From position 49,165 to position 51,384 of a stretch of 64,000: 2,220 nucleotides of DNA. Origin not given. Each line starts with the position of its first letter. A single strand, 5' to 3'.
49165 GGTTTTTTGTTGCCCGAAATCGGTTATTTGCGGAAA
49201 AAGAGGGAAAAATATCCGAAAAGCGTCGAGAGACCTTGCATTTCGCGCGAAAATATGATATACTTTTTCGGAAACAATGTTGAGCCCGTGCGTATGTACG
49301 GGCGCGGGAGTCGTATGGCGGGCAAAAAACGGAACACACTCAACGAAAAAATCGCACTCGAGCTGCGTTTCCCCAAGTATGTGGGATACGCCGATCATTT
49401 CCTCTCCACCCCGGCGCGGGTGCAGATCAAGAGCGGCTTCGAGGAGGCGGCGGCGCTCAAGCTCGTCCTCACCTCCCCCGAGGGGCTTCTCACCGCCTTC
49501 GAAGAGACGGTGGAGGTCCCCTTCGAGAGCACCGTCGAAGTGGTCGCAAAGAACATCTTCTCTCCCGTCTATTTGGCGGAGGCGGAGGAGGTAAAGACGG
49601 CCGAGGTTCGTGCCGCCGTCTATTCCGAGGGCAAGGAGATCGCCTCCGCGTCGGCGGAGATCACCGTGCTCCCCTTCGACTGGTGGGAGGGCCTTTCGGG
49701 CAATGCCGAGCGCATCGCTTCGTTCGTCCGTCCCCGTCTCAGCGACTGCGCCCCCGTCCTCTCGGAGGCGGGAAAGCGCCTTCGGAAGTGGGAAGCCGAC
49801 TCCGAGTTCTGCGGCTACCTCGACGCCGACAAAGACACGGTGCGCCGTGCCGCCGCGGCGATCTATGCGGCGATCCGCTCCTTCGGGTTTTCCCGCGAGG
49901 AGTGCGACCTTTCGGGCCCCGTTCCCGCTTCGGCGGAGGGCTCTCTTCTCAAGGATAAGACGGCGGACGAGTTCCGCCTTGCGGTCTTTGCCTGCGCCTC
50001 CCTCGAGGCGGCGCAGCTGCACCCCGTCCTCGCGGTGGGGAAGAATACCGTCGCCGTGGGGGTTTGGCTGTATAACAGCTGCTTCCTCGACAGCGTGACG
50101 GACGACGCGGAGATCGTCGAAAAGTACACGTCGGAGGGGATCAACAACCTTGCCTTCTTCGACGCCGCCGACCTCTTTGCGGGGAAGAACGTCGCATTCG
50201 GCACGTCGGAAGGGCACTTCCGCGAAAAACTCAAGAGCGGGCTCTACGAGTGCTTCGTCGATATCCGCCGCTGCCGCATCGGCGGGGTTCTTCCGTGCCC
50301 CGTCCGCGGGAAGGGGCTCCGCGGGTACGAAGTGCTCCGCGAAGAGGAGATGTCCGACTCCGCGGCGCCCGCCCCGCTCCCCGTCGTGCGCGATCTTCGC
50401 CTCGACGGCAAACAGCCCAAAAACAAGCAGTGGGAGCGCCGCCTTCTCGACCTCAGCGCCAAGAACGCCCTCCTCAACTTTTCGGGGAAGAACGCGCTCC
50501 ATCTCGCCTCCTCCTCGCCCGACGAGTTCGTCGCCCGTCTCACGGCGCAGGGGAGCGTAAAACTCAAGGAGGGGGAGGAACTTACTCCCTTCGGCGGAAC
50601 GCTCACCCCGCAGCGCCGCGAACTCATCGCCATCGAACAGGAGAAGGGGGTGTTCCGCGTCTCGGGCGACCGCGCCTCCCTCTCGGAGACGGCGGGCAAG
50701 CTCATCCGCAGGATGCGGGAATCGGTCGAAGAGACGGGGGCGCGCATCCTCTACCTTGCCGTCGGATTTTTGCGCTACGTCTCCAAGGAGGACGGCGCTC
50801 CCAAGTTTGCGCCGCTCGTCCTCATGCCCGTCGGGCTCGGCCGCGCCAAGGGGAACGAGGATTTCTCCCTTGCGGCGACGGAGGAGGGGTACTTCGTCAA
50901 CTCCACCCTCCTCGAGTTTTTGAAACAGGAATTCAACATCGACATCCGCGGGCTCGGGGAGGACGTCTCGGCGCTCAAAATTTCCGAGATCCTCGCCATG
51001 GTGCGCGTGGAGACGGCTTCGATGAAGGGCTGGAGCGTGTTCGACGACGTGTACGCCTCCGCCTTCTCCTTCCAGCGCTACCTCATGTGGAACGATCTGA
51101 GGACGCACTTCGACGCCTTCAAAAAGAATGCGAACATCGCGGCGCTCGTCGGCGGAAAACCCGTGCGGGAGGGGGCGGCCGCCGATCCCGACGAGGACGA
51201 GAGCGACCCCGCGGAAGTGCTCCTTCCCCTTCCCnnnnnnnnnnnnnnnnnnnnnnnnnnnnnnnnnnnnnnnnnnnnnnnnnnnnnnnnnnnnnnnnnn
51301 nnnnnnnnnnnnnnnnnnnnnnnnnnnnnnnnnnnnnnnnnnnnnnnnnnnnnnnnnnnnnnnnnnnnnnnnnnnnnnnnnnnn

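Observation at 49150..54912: Stand-alone ~1,865-aa helicase-nuclease gene with its own terminator and promoter: candidate single-gene (Hhe-like) defence island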

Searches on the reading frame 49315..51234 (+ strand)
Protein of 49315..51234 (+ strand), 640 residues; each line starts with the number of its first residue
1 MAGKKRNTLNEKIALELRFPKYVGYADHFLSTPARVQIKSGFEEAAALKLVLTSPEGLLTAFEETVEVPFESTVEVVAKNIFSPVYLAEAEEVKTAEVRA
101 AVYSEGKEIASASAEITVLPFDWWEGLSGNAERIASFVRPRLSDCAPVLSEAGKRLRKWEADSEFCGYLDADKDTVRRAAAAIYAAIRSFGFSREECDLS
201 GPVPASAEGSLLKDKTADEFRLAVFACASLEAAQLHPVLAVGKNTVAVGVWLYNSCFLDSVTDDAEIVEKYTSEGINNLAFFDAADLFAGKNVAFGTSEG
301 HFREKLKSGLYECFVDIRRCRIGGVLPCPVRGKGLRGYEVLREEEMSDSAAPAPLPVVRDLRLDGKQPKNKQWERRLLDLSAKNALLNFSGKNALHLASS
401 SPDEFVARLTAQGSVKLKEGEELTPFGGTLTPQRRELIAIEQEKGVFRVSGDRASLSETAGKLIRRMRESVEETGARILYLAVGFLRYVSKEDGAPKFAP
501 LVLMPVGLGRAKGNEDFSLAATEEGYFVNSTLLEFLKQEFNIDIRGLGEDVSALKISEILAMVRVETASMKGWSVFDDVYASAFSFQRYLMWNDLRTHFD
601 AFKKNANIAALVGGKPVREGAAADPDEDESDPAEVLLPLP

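Call 57: predict_structure(alignment_id=A2)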
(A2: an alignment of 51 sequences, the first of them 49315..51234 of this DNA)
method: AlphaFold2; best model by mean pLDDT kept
length: 640 residues; sequences in the alignment: 51
mean_pLDDT: 79.2   pTM: 0.53
mean pLDDT of the five models: 79.2, 78.2, 77.2, 75.9, 73.2
residues with pLDDT >= 90: 203; 70-90: 288; 50-70: 78; < 50: 71
segments of 3 or more residues with pLDDT < 50: 1-7, 257-264, 272-276, 344-370, 614-627, 634-640
pLDDT, mean of each block of 10 residues (from residue 1): 47 87 88 88 84 90 85 86 88 93 89 94 89 90 87 89 76 86 94 91 84 90 95 91 92 61 49 57 91 84 86 86 78 65 47 33 37 57 83 90 91 89 84 85 89 90 88 80 93 88 90 73 84 84 73 84 88 92 72 65 66 49 47 45
secondary structure, 60 per line:
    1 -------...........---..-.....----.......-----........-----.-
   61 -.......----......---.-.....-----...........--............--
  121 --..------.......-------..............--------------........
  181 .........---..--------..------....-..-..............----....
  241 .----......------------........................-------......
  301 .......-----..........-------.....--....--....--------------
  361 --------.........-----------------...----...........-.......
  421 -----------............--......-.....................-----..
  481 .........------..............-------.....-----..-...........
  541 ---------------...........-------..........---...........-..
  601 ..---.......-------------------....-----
elements in order: H8-12 E13-18 H25-29 E34-40 E46-53 E62-68 E73-78 H84-88 E94-104 E107-118 H131-137 H145-158 H173-189 H211-214 H219-232 E237-241 E246-251 H264-278 E279-283 H284-287 H295-307 E313-316 H317-322 E330-334 E337-340 H343-346 H369-377 E395-397 H402-412 E414-420 H432-443 E446-451 H453-473 E479-489 E496-509 E517-521 H530-540 H556-566 E574-583 H587-597 H599-602 H606-612 H632-635

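Call 62: fold_search(model_id=the predicted structure, library=pdb)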
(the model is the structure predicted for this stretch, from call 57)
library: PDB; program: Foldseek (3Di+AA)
matches with E <= 10: 1684; with E <= 0.001: 33
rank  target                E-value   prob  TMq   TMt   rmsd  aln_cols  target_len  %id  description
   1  9qk2_G                1.3e-05  1.00  0.14  0.09  20.1       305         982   11  Structure of the Complement classical and lectin pathway C3 convertase in complex with substrate C3 (released 2025-12-24)
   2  5jpm_B                1.5e-05  1.00  0.14  0.13  18.7       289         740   14  Structure of the complex of human complement C4 with MASP-2 rebuilt using iMDFF (released 2016-08-10)
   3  8cem_B                1.6e-05  1.00  0.13  0.09  15.5       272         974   12  Structure of bovine native C3, re-refinement (released 2023-04-05)
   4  9u61_D                2.2e-05  1.00  0.13  0.09  21.1       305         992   11  CP/MBL pathways C3 convertase C4b2a and C3 complex (released 2026-01-14)
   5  9u62_D                2.4e-05  1.00  0.13  0.09  21.0       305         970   12  AP pathways C3 convertase C3bBbP and C3 complex (released 2026-01-14)
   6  2a73_B                2.6e-05  1.00  0.14  0.09  18.1       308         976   12  Human Complement Component C3 (released 2005-09-27)
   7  2i07_B                1.6e-04  1.00  0.14  0.10   3.8       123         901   20  Human Complement Component C3b (released 2006-10-24)
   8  6ru5_B                1.6e-04  1.00  0.14  0.09  15.8       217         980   13  human complement C3 in complex with the hC3Nb1 nanobody (released 2019-08-21)
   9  9qk2_B                1.7e-04  1.00  0.14  0.14  30.8       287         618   12  Structure of the Complement classical and lectin pathway C3 convertase in complex with substrate C3 (released 2025-12-24)
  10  5jtw_B                1.9e-04  1.00  0.14  0.14  31.6       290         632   12  Crystal structure of complement C4b re-refined using iMDFF (released 2016-08-10)
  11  7e1y_A                2.2e-04  1.00  0.14  0.17   3.2       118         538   16  Staphylothermus marinus amylopullulanase -SmApu (released 2022-02-09)
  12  6qub_A                2.2e-04  1.00  0.13  0.10  13.2       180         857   11  Truncated beta-galactosidase III from Bifidobacterium bifidum in complex with galactose (released 2020-03-18)
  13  8uh2_H                2.3e-04  1.00  0.13  0.10  31.3       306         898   12  Complex of C3b with the inhibitor albicin (released 2024-05-08)
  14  5fo9_B                2.3e-04  0.66  0.14  0.10  39.2       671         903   10  Crystal Structure of Human Complement C3b in Complex with CR1 (CCP15- 17) (released 2016-04-06)
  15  3frp_G                2.8e-04  1.00  0.13  0.35   4.5       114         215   13  Crystal Structure of Cobra Venom Factor, a Co-factor for C3- and C5 convertase CVFBb (released 2009-04-28)
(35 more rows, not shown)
